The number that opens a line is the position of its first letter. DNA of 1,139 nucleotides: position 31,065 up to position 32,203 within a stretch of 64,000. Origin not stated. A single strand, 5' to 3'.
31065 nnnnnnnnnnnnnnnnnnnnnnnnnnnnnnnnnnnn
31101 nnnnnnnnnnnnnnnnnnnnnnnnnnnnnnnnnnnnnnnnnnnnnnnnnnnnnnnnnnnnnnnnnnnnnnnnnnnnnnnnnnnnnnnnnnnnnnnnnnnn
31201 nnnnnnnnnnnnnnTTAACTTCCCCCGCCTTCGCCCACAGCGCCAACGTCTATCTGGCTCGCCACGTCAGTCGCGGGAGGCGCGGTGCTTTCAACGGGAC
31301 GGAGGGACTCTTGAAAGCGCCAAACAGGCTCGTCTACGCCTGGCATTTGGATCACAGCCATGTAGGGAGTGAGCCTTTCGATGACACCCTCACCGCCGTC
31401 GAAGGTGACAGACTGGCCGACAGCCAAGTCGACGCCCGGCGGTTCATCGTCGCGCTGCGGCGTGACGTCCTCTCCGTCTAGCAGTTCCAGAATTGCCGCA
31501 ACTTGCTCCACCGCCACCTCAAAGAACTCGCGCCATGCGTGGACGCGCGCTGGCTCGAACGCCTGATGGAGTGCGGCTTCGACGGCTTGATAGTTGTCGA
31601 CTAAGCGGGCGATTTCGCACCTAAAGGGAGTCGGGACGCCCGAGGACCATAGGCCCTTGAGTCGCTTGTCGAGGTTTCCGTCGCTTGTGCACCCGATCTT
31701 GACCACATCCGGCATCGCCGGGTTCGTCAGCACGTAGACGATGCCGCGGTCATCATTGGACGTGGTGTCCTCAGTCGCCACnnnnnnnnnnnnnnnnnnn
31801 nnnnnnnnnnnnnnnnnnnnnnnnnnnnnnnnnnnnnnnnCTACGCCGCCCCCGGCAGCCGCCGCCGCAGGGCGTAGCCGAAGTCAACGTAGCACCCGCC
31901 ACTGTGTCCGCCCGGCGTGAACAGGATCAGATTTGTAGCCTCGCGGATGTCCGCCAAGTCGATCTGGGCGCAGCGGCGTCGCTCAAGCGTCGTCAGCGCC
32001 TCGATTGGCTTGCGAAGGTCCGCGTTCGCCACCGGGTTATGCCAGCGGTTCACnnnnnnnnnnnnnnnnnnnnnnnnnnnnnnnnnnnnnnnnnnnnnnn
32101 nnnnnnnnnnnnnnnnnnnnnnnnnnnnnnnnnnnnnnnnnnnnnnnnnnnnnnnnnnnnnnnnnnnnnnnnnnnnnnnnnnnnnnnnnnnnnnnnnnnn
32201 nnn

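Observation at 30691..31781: Tightly coupled T5orf172 (GIY-YIG-like) + double-zinc-ribbon gene pair in a tRNA-Glu-adjacent remnant island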

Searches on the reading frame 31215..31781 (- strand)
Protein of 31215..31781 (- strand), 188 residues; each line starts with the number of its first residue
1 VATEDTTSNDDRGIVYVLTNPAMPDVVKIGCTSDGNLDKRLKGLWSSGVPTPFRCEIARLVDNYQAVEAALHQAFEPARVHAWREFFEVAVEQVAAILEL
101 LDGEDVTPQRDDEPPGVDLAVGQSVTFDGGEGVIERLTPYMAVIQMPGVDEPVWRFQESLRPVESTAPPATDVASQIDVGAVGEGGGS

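Call 4: search_protein_families(library=pfam, proteins=[window:31215-31781:-], max_evalue=1)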
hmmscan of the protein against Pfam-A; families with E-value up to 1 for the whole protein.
window:31215-31781:- (188 aa): 2 families
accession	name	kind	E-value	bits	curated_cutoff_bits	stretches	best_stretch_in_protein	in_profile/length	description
PF10544.15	T5orf172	-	9.1e-16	58.7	20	1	13-100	1-99/101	T5orf172 domain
PF13455.12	MUG113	-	5.9e-12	46.4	22.3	1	27-99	1-71/73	Meiotically up-regulated gene 113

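Call 5: search_protein_families(library=padloc, proteins=[window:31215-31781:-], max_evalue=1)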
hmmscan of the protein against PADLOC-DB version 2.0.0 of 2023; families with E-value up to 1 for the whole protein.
window:31215-31781:- (188 aa): 6 families
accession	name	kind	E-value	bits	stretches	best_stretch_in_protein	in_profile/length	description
PDLC05041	PDC-S57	-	1.7e-40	136.9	1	10-112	3-104/212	-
PDLC05043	PDC-S57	-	3.7e-20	70.5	1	12-108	4-109/221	-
PDLC05040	PDC-S57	-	3.8e-12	44.6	1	12-112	3-103/229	-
PDLC03977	PD-Lambda-1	-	1.1e-09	35.7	1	10-106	353-454/496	-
PDLC05042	PDC-S57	-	2.7e-08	31.7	1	11-98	6-96/245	-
PDLC03976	PD-Lambda-1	-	2.6e-06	24.6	1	10-106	354-455/491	-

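Call 6: search_protein_families(library=phrogs, proteins=[window:31215-31781:-], max_evalue=1)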
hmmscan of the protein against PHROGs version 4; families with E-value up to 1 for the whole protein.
window:31215-31781:- (188 aa): 10 families
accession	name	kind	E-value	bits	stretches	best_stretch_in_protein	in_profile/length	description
phrog_16524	-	unknown function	3.9e-19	70.2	1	11-99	23-111/215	-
phrog_8430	-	unknown function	9.5e-16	58.6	1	10-99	292-381/439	-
phrog_18781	-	unknown function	3.4e-13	50.4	1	8-102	2-96/222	-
phrog_36333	-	unknown function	6.6e-11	43.1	1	13-99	4-90/199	-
phrog_5032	-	unknown function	1.2e-07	32.5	1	8-95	73-158/178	-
phrog_1847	-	unknown function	6.8e-05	22.9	1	7-105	344-447/474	-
phrog_4284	-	unknown function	7.2e-05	23.6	1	7-97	79-161/171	-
phrog_15085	-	unknown function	0.00012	23.4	1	12-98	3-91/103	-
phrog_8130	-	unknown function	0.0011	19.1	1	11-101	179-262/434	-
phrog_18411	-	DNA, RNA and nucleotide metabolism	0.25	11.9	1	23-95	13-81/236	homing endonuclease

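Call 7: search_protein_families(library=ncbifam, proteins=[window:31215-31781:-], max_evalue=1)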
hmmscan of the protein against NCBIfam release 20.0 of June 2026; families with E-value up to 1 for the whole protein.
window:31215-31781:- (188 aa): 0 families

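Call 13: find_homologous_proteins(query=window:31215-31781:-, max_evalue=0.001)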
Query window:31215-31781:- (188 aa): 26 proteins with E <= 0.001 among 399 candidates.
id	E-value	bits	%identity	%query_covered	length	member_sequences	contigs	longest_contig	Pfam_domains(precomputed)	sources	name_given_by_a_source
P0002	1.6e-116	405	97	100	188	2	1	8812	PF10544.16,PF13455.13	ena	-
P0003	8.7e-41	158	55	86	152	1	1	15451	PF10544.16,PF13455.13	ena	-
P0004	2.4e-36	143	62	65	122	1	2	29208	PF10544.16,PF13455.13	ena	-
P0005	9.2e-27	112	51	60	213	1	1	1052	PF10544.16,PF13455.13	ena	-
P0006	6.8e-26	109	51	62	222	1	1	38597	PF10544.16,PF13455.13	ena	-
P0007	1.6e-25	108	49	63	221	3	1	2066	PF10544.16,PF13455.13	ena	-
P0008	1.1e-24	105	55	55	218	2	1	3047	PF10544.16,PF13455.13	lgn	-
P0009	1.3e-24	105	55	55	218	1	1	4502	PF10544.16,PF13455.13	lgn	-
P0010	2.6e-24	104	51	58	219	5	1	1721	PF10544.16,PF13455.13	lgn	-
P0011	5.8e-24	103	56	53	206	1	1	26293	PF10544.16,PF13455.13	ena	-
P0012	5.9e-24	103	53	57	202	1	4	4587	PF10544.16,PF13455.13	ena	-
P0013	1.8e-23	101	50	55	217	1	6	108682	PF10544.16,PF13455.13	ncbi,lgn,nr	ncbi:MAG: GIY-YIG nuclease family protein [Rikenellaceae bacterium]|nr:GIY-YIG nuclease family prote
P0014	2.4e-23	101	54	52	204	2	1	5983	PF10544.16,PF13455.13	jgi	jgi:hypothetical protein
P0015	3.0e-23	101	52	52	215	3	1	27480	PF10544.16,PF13455.13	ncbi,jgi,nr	ncbi:MAG: GIY-YIG nuclease family protein [Prevotellaceae bacterium]|jgi:hypothetical protein|nr:GIY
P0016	2.1e-22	98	54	57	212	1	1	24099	PF10544.16,PF13455.13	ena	-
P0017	3.3e-22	97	54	56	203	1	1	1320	PF10544.16,PF13455.13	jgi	-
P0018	4.7e-21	93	58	48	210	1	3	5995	PF10544.16,PF13455.13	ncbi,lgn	ncbi:MAG: GIY-YIG nuclease family protein [Spirochaetales bacterium]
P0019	1.3e-19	89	51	53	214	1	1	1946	PF10544.16,PF13455.13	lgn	-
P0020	9.9e-18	83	53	48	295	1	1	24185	PF10544.16,PF13455.13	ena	-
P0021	1.7e-17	82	47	59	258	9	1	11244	PF10544.16,PF13455.13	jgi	jgi:hypothetical protein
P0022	1.8e-14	72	47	61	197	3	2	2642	PF10544.16,PF13455.13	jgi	jgi:hypothetical protein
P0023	3.5e-11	61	52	46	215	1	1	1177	PF10544.16,PF13455.13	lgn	-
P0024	1.3e-10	59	43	49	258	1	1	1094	PF10544.16,PF13455.13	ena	-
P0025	5.9e-4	38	38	51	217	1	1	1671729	PF10544.16,PF13455.13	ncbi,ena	-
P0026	6.2e-4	38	38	57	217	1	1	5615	PF10544.16,PF13455.13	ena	-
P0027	9.3e-4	37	40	45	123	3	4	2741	PF10544.16,PF13455.13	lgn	-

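Call 14: find_encoding_contigs(protein=P0003, flank=6000, max_places=3)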
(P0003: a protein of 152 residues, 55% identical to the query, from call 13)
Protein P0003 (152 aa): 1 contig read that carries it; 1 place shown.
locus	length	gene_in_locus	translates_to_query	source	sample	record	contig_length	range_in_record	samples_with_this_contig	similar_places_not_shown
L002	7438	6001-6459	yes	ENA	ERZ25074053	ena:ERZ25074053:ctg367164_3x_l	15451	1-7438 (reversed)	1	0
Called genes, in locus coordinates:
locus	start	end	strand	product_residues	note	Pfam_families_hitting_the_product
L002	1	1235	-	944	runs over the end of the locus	PF00580:UvrD-helicase, PF13245:AAA_19, PF13604:AAA_30 (weak), PF13361:UvrD_C, PF13538:UvrD_C_2 (faint)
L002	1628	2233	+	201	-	PF19736:DUF6226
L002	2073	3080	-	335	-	-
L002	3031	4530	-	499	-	PF13173:AAA_14, PF13635:DUF4143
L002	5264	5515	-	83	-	-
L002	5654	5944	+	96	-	-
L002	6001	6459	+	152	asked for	PF10544:T5orf172, PF13455:MUG113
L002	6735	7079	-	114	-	PF01909:NTP_transf_2, PF18765:Polbeta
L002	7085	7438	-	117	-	?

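Call 15: find_encoding_contigs(protein=P0004, flank=6000, max_places=3)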
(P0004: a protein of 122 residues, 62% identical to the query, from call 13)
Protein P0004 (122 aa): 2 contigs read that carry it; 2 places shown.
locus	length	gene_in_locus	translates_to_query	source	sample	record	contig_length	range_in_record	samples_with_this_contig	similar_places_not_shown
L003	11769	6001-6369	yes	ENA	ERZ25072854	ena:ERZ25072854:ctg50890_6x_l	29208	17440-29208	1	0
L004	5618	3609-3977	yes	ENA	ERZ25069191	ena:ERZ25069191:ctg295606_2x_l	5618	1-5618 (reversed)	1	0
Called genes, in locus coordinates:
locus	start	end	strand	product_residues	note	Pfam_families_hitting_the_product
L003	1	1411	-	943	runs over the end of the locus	PF00580:UvrD-helicase, PF13245:AAA_19, PF13604:AAA_30 (weak), PF13361:UvrD_C, PF13538:UvrD_C_2 (faint), PF01396:Zn_ribbon_Top1 (faint)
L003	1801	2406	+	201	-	PF19736:DUF6226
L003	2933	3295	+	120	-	-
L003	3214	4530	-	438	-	PF13173:AAA_14, PF13635:DUF4143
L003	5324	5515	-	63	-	-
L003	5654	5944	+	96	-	-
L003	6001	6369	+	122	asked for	PF10544:T5orf172, PF13455:MUG113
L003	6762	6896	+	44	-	-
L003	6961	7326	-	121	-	-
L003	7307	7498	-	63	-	-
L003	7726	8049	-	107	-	-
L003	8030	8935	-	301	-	PF07510:GmrSD_C (weak), PF05901:Excalibur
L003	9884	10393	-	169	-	-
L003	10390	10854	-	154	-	-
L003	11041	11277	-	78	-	-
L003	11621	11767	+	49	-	?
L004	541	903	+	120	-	-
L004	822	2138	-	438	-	PF13173:AAA_14, PF13635:DUF4143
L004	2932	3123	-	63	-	-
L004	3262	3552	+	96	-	-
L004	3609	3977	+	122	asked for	PF10544:T5orf172, PF13455:MUG113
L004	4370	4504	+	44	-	-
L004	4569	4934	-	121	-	-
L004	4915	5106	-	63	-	-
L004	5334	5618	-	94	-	?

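Call 73: search_protein_families(library=pfam, proteins=[L002:6308-6631:+, P0003, P0020], max_evalue=0.1)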
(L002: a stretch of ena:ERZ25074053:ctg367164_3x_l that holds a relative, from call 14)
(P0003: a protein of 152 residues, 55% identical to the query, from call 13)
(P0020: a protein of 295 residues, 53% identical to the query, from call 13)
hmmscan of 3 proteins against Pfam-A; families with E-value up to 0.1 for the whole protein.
L002:6308-6631:+ (107 aa): 3 families
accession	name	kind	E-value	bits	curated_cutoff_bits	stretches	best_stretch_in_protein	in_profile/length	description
PF01844.29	HNH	-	1.1e-11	45.1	21.4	1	45-90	1-47/47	HNH endonuclease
PF14279.12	HNH_5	-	1.2e-11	44.8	27.5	1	45-95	1-51/56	HNH endonuclease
PF13395.12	HNH_4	-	0.026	14.9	22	1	57-91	18-52/54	HNH endonuclease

P0003 (152 aa): 2 families
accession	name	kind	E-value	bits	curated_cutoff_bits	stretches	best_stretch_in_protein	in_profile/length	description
PF10544.15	T5orf172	-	1.5e-15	58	20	1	13-98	1-97/101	T5orf172 domain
PF13455.12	MUG113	-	4.1e-11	43.7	22.3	1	27-98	1-70/73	Meiotically up-regulated gene 113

P0020 (295 aa): 2 families
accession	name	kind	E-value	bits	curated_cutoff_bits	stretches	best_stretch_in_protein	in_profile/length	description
PF10544.15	T5orf172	-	6.4e-13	49.5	20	1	2-82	6-98/101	T5orf172 domain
PF13455.12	MUG113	-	1.1e-11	45.6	22.3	1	11-81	1-70/73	Meiotically up-regulated gene 113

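Call 76: find_encoding_contigs(protein=P0006, flank=5000, max_places=2)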
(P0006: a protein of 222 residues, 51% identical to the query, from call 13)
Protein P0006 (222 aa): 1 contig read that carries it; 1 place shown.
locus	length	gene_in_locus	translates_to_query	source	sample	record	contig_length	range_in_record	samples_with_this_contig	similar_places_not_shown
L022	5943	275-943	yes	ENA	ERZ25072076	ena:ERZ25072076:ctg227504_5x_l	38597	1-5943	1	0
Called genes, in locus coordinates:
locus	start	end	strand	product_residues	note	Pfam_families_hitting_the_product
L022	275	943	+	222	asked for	PF10544:T5orf172, PF13455:MUG113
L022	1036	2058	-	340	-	PF00586:AIRS, PF02769:AIRS_C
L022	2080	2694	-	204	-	PF00551:Formyl_trans_N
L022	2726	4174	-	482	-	PF13522:GATase_6, PF13537:GATase_7, PF00156:Pribosyltran (weak)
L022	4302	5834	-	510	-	-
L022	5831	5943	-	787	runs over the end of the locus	PF04234:CopC, PF05425:CopD, PF00034:Cytochrom_C, PF13442:Cytochrome_CBB3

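Call 77: find_encoding_contigs(protein=P0011, flank=5000, max_places=2)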
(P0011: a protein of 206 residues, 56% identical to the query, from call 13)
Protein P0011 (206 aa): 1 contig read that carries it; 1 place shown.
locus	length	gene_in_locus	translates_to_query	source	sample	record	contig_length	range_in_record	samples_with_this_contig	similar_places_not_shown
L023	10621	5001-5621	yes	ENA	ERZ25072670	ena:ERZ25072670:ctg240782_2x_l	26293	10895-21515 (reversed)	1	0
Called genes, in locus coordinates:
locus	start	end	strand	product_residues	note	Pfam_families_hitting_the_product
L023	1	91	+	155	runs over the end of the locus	PF02861:Clp_N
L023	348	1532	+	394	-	PF13173:AAA_14, PF13635:DUF4143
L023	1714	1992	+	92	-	PF22677:Ble-like_N (weak)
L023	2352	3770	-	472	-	PF08808:RES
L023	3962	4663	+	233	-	PF01048:PNP_UDP_1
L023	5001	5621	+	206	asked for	PF10544:T5orf172, PF13455:MUG113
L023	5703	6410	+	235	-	PF00884:Sulfatase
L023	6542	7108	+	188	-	PF00884:Sulfatase, PF16347:SGSH_C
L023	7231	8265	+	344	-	PF00248:Aldo_ket_red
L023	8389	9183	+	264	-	PF00248:Aldo_ket_red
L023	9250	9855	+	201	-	PF13505:OMP_b-brl (faint)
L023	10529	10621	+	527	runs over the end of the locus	-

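Call 78: find_encoding_contigs(protein=P0013, flank=5000, max_places=2)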
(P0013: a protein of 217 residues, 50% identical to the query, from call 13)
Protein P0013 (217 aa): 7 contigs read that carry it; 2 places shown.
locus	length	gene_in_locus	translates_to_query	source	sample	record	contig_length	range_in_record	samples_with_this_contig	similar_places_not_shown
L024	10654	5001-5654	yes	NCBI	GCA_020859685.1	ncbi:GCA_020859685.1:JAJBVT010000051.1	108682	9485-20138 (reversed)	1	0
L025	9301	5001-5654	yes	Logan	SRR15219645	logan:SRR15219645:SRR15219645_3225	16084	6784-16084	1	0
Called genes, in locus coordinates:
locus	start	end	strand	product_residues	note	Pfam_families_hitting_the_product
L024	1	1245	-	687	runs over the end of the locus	PF00251:Glyco_hydro_32N (faint), PF22847:Glyco_hydro_43_rel, PF04616:Glyco_hydro_43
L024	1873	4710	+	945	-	PF17132:Glyco_hydro_106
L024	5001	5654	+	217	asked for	PF10544:T5orf172, PF13455:MUG113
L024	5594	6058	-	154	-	PF06889:DUF1266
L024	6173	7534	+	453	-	PF00587:tRNA-synt_2b (weak), PF13393:tRNA-synt_His, PF03129:HGTP_anticodon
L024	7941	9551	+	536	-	PF22694:CtpB_N-like (weak), PF00595:PDZ, PF13180:PDZ_2, PF17820:PDZ_6, PF03572:Peptidase_S41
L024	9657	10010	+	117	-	PF11680:DUF3276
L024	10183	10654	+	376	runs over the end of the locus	PF03054:tRNA_Me_trans, PF20259:tRNA_Me_trans_M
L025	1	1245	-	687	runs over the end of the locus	PF00251:Glyco_hydro_32N (faint), PF22847:Glyco_hydro_43_rel, PF04616:Glyco_hydro_43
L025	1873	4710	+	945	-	PF17132:Glyco_hydro_106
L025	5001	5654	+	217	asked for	PF10544:T5orf172, PF13455:MUG113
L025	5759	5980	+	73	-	-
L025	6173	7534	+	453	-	PF00587:tRNA-synt_2b (weak), PF13393:tRNA-synt_His, PF03129:HGTP_anticodon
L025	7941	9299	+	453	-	?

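Call 84: search_solved_structures(query=window:31215-31781:-, max_evalue=1)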
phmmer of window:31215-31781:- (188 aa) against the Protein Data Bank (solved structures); distinct sequences matched with E-value up to 1: 2.
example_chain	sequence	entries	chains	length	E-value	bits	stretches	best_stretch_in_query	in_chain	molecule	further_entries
8b32_A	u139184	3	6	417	0.44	13.5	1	65-101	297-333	Chalcone synthase 2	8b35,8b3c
6xr1_A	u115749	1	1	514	0.48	13.4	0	32-79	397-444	dTor_9x57R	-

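Call 91: search_protein_families(library=padloc, proteins=[P0005, P0013, P0003], max_evalue=0.001)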
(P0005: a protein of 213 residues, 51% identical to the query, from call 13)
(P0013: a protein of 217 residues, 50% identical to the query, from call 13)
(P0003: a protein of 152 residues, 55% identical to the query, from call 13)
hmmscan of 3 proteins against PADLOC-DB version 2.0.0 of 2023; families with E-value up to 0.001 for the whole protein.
P0005 (213 aa): 6 families
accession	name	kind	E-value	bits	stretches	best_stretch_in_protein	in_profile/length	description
PDLC05041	PDC-S57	-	1.8e-78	260.9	1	6-210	3-208/212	-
PDLC05043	PDC-S57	-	1.3e-49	166.8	1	7-209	3-217/221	-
PDLC05042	PDC-S57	-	1.6e-18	65.3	1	4-116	3-116/245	-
PDLC03977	PD-Lambda-1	-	9.5e-13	45.8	1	3-107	350-460/496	-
PDLC03976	PD-Lambda-1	-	3.7e-10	37.3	1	3-88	351-441/491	-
PDLC05040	PDC-S57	-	5.8e-09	34.2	1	8-98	3-93/229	-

P0013 (217 aa): 6 families
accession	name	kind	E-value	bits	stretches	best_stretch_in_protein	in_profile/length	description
PDLC05041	PDC-S57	-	3.6e-73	243.7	1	7-213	3-208/212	-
PDLC05043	PDC-S57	-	1.2e-44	150.5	1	8-212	3-217/221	-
PDLC03977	PD-Lambda-1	-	7.5e-14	49.5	1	8-89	354-438/496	-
PDLC03976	PD-Lambda-1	-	2e-12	44.7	1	8-89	355-439/491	-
PDLC05042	PDC-S57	-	1.2e-11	42.8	1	6-101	4-100/245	-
PDLC05040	PDC-S57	-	2.6e-11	41.9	1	9-108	3-100/229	-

P0003 (152 aa): 6 families
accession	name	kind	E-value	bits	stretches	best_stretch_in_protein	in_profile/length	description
PDLC05041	PDC-S57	-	3.1e-37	126.2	1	10-113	3-105/212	-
PDLC05043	PDC-S57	-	4.4e-14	50.6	1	11-100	3-101/221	-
PDLC05040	PDC-S57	-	1.1e-09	36.6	1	12-110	3-101/229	-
PDLC05042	PDC-S57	-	1.9e-07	29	1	11-93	6-91/245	-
PDLC03977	PD-Lambda-1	-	6.2e-07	26.7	1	13-106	356-454/496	-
PDLC03976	PD-Lambda-1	-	0.00027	17.9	1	13-98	357-447/491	-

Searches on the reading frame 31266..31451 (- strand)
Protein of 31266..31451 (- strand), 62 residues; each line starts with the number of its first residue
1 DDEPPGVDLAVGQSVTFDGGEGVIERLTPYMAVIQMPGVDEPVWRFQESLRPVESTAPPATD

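Call 83: search_solved_structures(query=window:31266-31451:-, max_evalue=10, show_alignments=3)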
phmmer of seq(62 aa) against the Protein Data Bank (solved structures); distinct sequences matched with E-value up to 10: 0.

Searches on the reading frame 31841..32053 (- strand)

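Call 4: search_protein_families(library=pfam, proteins=[window:31841-32053:-], max_evalue=1)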
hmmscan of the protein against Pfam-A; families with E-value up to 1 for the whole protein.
window:31841-32053:- (70 aa): 0 families

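Call 6: search_protein_families(library=phrogs, proteins=[window:31841-32053:-], max_evalue=1)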
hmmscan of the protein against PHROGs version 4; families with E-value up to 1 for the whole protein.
window:31841-32053:- (70 aa): 1 family
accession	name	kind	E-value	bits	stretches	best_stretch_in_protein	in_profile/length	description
phrog_355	-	DNA, RNA and nucleotide metabolism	0.012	16.1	1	16-67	121-168/249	nucleoside 2-deoxyribosyltransferase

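Call 7: search_protein_families(library=ncbifam, proteins=[window:31841-32053:-], max_evalue=1)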
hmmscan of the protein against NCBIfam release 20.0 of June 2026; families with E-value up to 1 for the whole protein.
window:31841-32053:- (70 aa): 0 families
